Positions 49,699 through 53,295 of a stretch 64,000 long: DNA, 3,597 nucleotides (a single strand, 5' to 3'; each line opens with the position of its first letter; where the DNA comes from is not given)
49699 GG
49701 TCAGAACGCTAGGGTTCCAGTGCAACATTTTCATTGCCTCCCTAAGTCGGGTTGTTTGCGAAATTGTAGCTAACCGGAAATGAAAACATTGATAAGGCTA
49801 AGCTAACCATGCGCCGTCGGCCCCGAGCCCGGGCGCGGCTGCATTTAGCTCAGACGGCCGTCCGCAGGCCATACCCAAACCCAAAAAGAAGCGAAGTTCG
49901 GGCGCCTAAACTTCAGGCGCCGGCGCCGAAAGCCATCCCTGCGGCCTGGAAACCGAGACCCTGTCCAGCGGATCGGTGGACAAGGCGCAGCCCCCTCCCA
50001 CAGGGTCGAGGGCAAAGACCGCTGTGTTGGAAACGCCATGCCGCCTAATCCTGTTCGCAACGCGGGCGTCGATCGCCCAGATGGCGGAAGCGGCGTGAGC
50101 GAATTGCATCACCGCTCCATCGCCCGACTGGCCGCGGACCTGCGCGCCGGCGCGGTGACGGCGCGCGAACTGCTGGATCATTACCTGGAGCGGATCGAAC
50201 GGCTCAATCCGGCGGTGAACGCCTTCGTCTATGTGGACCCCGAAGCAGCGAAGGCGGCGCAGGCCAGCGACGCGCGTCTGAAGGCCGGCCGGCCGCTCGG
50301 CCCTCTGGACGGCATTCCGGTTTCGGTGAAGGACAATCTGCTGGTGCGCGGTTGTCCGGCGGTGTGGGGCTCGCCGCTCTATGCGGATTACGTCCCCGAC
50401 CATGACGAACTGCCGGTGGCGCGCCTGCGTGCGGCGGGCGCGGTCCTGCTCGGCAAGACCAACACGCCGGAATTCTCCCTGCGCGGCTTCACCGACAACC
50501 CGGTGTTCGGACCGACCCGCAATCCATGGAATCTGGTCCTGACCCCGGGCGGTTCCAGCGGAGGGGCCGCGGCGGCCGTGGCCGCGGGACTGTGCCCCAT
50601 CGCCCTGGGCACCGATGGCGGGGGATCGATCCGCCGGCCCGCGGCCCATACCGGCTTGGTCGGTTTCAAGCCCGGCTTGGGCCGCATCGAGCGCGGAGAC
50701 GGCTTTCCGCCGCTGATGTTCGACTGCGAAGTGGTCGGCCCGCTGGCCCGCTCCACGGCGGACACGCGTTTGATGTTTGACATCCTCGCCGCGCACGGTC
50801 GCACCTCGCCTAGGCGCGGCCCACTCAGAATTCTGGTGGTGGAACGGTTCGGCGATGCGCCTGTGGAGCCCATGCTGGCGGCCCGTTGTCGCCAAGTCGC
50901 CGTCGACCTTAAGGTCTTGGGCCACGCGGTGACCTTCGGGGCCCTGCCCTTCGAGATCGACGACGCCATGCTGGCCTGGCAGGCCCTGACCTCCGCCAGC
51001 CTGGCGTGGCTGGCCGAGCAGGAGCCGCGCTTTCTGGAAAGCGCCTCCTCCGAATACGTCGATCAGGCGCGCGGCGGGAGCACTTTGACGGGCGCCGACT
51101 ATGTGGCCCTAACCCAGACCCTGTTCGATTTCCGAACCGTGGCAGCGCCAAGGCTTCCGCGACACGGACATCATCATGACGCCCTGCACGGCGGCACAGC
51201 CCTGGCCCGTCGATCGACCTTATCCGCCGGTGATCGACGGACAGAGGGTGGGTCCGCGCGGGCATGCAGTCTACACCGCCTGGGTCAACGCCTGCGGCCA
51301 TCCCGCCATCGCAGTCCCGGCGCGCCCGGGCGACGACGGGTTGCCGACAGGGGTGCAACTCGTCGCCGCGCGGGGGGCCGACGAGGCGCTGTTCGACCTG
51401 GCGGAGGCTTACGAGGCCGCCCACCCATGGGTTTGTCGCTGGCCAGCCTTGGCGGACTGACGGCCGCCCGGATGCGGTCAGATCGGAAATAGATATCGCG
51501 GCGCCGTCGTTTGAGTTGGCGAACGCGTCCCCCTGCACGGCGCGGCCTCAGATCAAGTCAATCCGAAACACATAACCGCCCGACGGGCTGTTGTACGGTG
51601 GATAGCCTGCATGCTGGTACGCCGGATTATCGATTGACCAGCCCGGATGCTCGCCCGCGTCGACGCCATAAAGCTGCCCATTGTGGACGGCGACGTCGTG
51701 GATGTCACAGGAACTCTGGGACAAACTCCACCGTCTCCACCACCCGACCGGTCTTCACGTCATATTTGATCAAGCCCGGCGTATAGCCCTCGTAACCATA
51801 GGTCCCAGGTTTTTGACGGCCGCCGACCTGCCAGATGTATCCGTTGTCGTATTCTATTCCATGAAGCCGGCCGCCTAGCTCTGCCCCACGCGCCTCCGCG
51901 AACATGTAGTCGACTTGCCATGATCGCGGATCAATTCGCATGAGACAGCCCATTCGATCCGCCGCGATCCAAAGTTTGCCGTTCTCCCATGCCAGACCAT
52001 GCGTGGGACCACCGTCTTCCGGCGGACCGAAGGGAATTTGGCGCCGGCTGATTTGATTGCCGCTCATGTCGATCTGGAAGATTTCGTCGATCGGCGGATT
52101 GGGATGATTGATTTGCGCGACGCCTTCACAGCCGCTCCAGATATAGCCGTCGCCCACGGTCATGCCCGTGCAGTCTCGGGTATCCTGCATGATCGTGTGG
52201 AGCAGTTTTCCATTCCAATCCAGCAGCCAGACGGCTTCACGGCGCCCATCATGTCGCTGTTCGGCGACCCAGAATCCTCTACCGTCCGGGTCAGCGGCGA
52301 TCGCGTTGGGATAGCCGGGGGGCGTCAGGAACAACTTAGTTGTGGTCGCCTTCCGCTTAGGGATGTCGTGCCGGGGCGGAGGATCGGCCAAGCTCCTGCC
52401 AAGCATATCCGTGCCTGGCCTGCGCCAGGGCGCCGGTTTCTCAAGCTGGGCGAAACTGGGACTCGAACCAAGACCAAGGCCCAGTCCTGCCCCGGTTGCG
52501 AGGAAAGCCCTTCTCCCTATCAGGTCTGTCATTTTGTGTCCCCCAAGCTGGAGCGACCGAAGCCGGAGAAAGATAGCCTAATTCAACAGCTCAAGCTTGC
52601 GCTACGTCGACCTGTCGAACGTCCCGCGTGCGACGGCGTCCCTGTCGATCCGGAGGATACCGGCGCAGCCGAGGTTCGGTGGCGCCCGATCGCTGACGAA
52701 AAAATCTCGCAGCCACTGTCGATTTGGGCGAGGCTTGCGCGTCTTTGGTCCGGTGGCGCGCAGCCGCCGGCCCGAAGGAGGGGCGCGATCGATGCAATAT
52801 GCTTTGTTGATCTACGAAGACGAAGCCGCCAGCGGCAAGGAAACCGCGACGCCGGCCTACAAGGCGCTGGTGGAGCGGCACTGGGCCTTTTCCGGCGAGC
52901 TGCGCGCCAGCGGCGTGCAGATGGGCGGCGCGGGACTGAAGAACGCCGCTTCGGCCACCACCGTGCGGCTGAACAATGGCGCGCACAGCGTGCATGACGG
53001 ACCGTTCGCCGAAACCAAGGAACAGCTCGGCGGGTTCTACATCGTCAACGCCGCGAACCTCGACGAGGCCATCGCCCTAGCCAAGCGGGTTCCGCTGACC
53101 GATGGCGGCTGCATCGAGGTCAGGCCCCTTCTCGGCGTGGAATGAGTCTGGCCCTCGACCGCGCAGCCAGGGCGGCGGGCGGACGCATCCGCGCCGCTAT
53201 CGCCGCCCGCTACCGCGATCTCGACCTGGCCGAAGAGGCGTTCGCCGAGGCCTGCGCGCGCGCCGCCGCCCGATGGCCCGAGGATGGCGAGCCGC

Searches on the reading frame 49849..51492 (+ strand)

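Call 37: search_protein_families(library=pfam, proteins=[window:49849-51492:+], max_evalue=0.01)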
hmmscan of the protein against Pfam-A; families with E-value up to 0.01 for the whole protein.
window:49849-51492:+ (547 aa): 1 family
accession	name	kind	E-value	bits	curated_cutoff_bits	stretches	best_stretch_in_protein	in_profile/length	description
PF01425.27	Amidase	-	5.3e-76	256.9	27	1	107-335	1-246/445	Amidase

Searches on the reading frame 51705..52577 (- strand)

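Call 37: search_protein_families(library=pfam, proteins=[window:51705-52577:-], max_evalue=0.01)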
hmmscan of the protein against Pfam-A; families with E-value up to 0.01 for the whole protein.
window:51705-52577:- (290 aa): 1 family
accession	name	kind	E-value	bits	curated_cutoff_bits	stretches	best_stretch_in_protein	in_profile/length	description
PF21959.2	DUF6923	-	0.0046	17.2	27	0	193-225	135-167/234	Repeat of unknown function (DUF6923)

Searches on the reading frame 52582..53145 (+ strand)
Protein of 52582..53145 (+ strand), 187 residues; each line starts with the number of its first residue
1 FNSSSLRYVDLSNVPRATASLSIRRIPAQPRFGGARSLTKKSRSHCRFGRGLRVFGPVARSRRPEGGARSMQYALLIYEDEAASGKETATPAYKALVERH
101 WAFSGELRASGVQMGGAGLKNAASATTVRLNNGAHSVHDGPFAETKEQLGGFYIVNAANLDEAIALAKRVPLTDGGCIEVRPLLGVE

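Call 37: search_protein_families(library=pfam, proteins=[window:52582-53145:+], max_evalue=0.01)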
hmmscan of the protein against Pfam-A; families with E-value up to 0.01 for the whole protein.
window:52582-53145:+ (187 aa): 1 family
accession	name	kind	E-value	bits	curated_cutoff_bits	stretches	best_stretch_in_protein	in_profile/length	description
PF03795.20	YCII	-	1.8e-21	76.8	24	1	71-183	1-91/95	YCII-related domain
